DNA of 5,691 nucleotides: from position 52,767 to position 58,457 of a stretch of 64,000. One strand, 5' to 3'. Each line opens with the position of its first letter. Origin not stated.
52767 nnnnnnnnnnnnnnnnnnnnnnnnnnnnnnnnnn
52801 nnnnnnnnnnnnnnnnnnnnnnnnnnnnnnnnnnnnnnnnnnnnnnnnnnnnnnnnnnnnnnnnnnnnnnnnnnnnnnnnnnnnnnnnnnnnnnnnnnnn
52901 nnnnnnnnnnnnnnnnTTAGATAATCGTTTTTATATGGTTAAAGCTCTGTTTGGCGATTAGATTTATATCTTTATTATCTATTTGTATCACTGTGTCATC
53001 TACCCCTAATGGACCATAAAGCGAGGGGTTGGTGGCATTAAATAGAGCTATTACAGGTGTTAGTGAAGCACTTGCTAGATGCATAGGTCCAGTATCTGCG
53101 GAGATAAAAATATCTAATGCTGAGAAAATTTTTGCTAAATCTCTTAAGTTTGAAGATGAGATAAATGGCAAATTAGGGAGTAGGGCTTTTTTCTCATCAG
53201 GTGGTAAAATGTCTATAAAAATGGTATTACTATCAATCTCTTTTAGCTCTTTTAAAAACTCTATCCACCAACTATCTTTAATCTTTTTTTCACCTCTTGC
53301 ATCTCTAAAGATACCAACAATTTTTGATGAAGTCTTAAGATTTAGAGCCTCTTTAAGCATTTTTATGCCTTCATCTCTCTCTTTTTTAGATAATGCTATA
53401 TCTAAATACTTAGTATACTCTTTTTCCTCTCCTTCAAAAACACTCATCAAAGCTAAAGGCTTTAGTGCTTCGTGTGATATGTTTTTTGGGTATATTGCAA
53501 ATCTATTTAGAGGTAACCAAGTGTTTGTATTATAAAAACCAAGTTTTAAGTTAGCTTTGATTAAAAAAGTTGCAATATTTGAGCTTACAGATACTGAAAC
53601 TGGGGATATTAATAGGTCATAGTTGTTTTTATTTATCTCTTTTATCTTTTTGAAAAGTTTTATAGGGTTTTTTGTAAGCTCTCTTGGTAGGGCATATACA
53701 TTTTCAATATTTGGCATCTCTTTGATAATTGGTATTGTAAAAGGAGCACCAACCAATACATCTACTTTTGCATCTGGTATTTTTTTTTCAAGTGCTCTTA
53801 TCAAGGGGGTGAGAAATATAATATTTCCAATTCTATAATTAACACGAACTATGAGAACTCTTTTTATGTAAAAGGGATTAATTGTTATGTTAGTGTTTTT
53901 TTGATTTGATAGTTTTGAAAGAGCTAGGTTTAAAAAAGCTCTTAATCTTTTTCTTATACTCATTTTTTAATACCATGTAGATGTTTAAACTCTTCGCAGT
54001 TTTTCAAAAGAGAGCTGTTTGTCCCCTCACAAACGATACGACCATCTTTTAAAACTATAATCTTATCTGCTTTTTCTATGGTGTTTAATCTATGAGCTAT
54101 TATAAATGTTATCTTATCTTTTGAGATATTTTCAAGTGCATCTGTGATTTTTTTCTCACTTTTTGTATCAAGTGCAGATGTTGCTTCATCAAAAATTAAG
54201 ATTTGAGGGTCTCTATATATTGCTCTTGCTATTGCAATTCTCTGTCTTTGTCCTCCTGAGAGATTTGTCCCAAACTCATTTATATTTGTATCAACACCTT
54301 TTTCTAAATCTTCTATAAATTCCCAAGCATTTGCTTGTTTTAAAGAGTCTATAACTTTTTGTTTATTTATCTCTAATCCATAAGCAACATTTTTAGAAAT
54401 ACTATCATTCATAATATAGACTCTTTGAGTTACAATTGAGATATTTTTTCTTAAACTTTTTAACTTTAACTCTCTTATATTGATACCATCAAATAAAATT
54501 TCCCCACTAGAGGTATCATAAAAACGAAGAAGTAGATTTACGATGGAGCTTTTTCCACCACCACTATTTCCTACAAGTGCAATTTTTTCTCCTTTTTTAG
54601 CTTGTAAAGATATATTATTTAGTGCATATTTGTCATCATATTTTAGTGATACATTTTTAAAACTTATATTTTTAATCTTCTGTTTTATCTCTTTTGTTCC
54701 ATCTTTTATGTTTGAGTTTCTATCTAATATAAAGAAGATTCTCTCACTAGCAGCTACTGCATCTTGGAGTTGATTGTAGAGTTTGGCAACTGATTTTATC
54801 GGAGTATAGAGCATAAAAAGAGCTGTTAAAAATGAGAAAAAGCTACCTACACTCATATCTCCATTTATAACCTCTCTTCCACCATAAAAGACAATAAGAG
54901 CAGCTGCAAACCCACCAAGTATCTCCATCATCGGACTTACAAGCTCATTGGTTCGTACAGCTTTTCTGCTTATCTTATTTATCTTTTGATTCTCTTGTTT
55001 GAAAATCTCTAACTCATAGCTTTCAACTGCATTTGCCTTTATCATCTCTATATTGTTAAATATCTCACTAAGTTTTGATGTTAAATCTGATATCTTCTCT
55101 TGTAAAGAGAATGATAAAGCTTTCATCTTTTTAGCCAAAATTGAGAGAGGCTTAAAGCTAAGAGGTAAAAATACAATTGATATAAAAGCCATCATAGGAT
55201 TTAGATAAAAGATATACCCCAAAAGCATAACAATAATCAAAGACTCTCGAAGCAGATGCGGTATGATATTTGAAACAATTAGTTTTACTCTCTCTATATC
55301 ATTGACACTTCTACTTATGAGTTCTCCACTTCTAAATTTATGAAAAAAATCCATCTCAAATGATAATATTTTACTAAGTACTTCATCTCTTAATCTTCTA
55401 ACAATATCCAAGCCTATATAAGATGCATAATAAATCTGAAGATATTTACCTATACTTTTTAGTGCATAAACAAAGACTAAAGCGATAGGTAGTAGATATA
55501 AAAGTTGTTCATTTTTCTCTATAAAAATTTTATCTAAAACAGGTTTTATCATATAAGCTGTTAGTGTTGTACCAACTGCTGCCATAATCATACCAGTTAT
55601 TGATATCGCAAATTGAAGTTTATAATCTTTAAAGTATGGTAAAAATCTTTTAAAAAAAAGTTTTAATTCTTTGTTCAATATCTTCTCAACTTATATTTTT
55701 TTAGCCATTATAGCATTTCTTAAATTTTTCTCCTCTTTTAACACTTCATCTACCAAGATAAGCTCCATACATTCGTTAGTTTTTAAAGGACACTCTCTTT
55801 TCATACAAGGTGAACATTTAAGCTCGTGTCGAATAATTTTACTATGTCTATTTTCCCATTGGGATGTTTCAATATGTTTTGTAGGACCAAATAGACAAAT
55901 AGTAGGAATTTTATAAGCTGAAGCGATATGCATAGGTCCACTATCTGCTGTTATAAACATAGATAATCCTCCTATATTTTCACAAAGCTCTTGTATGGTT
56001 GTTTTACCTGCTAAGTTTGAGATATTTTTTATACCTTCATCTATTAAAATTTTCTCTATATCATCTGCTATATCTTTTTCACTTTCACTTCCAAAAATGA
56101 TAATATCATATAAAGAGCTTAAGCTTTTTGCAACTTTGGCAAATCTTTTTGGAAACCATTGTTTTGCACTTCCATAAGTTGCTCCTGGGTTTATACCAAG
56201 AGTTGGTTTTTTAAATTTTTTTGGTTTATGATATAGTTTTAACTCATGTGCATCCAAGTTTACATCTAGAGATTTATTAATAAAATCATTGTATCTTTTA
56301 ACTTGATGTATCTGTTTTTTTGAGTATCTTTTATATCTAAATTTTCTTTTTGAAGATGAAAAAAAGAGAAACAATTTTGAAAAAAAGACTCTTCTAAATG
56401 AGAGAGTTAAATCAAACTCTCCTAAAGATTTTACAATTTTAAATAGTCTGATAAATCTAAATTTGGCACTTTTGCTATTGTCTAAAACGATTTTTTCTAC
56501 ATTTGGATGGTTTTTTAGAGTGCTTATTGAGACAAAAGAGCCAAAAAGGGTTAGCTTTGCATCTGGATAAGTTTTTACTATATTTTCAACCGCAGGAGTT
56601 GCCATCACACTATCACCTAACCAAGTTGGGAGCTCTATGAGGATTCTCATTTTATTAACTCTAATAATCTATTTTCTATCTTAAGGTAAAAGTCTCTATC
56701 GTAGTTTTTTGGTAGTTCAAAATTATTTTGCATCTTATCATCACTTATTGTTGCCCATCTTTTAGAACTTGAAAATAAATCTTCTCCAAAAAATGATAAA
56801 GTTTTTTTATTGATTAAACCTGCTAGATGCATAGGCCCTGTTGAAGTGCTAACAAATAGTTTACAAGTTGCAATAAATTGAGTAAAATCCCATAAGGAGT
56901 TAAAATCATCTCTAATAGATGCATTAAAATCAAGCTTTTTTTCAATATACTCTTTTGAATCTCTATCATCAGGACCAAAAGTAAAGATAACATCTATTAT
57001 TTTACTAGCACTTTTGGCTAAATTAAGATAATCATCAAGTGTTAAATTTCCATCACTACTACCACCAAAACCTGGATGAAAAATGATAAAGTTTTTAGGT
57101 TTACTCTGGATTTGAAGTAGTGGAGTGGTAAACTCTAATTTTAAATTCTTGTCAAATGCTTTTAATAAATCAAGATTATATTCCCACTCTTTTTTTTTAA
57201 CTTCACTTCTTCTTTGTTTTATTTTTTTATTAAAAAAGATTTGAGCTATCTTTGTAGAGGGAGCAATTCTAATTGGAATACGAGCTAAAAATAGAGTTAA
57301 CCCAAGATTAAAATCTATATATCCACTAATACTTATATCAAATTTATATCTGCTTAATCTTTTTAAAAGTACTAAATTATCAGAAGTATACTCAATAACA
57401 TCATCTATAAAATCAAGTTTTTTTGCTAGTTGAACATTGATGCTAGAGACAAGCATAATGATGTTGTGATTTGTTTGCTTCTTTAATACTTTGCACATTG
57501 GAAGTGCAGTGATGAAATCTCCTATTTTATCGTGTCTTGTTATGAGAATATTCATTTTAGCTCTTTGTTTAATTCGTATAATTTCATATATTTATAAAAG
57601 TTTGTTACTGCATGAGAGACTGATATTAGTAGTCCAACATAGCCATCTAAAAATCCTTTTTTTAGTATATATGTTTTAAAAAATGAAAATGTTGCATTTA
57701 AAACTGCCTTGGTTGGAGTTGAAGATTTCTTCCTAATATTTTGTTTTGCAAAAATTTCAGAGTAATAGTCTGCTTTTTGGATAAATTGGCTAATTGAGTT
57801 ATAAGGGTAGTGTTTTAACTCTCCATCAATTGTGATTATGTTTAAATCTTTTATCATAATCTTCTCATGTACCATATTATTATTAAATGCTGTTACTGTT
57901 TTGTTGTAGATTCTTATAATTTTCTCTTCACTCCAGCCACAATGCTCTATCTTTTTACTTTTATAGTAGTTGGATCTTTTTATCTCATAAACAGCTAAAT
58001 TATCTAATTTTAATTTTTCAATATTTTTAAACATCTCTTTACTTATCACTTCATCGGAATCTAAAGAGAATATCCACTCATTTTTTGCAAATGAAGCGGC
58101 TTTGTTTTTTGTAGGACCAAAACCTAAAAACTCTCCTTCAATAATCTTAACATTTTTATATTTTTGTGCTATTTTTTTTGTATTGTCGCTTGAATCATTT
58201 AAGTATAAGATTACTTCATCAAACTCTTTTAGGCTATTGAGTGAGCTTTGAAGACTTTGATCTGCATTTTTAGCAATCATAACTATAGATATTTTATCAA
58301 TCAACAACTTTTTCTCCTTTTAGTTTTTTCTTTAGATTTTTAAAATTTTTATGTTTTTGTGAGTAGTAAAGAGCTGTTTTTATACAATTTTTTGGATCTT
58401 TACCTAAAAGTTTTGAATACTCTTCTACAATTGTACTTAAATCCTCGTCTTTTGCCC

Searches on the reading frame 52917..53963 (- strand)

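Call 9: search_protein_families(library=pfam, proteins=[window:52917-53963:-])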
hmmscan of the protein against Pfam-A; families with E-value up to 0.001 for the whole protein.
window:52917-53963:- (348 aa): 1 family
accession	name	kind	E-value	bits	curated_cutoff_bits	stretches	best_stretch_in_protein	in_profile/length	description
PF01075.23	Glyco_transf_9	-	1.7e-16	60.7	22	1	106-331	4-232/247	Glycosyltransferase family 9 (heptosyltransferase)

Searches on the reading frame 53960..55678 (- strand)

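Call 9: search_protein_families(library=pfam, proteins=[window:53960-55678:-])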
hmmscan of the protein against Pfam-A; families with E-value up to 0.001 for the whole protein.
window:53960-55678:- (572 aa): 4 families
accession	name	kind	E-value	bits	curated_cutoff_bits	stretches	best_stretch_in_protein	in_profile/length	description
PF00664.28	ABC_membrane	-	1.1e-46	160.1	28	1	25-293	3-273/274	ABC transporter transmembrane region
PF00005.33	ABC_tran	-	2.4e-31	109.6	25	1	353-501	1-137/137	ABC transporter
PF02463.25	SMC_N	-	1.9e-07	31.2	40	1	393-543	110-211/220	RecF/RecN/SMC N terminal domain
PF03193.22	RsgA_GTPase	-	2.1e-05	24.8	30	1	325-390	67-133/174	RsgA GTPase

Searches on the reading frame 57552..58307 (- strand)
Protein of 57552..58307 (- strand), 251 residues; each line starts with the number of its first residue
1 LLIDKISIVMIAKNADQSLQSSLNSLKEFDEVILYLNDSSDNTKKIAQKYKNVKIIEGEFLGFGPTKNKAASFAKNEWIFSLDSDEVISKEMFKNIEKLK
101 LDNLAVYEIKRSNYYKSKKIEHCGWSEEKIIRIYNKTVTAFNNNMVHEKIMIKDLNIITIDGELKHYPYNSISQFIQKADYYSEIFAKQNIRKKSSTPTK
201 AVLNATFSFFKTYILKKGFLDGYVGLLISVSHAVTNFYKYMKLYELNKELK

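Call 9: search_protein_families(library=pfam, proteins=[window:57552-58307:-])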
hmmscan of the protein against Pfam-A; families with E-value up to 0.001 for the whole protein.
window:57552-58307:- (251 aa): 2 families
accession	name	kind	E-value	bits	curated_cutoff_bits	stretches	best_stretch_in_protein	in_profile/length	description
PF00535.33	Glycos_transf_2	-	3.1e-16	60.2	23.3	1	7-100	1-103/168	Glycosyl transferase family 2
PF13704.12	Glyco_tranf_2_4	-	2.9e-05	24.9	27.5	1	20-91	8-87/98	Glycosyl transferase family 2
